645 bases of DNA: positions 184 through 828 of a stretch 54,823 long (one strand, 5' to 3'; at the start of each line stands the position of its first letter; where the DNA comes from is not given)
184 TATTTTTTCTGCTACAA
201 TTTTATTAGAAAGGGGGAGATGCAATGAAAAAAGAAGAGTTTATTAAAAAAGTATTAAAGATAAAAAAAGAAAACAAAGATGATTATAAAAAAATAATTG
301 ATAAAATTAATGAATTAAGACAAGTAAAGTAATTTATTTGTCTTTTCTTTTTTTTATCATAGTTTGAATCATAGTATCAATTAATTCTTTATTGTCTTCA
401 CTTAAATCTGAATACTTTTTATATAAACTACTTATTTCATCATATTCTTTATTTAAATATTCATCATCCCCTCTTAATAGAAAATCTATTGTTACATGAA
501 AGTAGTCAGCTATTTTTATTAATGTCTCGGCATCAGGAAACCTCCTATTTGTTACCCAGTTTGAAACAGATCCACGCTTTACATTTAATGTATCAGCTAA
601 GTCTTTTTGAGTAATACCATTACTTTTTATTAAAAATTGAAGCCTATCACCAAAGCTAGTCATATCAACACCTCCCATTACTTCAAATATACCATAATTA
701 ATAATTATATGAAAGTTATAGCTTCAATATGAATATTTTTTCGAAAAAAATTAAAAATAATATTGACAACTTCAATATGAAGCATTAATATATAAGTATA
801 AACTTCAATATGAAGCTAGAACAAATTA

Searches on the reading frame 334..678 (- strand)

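Call 80: search_protein_families(library=phrogs, proteins=[window:334-678:-], max_evalue=0.00001)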
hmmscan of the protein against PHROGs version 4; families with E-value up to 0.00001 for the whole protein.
window:334-678:- (114 aa): 12 families
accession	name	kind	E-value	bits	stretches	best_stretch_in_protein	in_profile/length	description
phrog_8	-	transcription regulation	7.3e-26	92.4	1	5-110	73-164/346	transcriptional regulator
phrog_4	-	transcription regulation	6.3e-17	62.6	1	6-91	134-205/400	transcriptional repressor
phrog_3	-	transcription regulation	2.7e-14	54.8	1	5-90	85-170/430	transcriptional repressor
phrog_2328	-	transcription regulation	2.5e-13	50.9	1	6-74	13-81/128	transcriptional repressor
phrog_2967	-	transcription regulation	8.9e-13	49.3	1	5-102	7-100/225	transcriptional regulator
phrog_2439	-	transcription regulation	4.7e-10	39.9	1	9-77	8-75/367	transcriptional regulator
phrog_3037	-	transcription regulation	8.6e-10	39.7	1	5-113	23-117/189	transcriptional repressor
phrog_1373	-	transcription regulation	6.7e-08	33.7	1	9-84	64-139/166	transcriptional regulator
phrog_4779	-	transcription regulation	1.4e-06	29.8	1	10-47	4-41/98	transcriptional regulator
phrog_1994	-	DNA, RNA and nucleotide metabolism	2.1e-06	28.8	0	11-73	2-64/170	DNA binding protein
phrog_7241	-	transcription regulation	4.1e-06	27.9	1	20-68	73-121/122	transcriptional regulator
phrog_8898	-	unknown function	4.6e-06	27.3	0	14-48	7-42/70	-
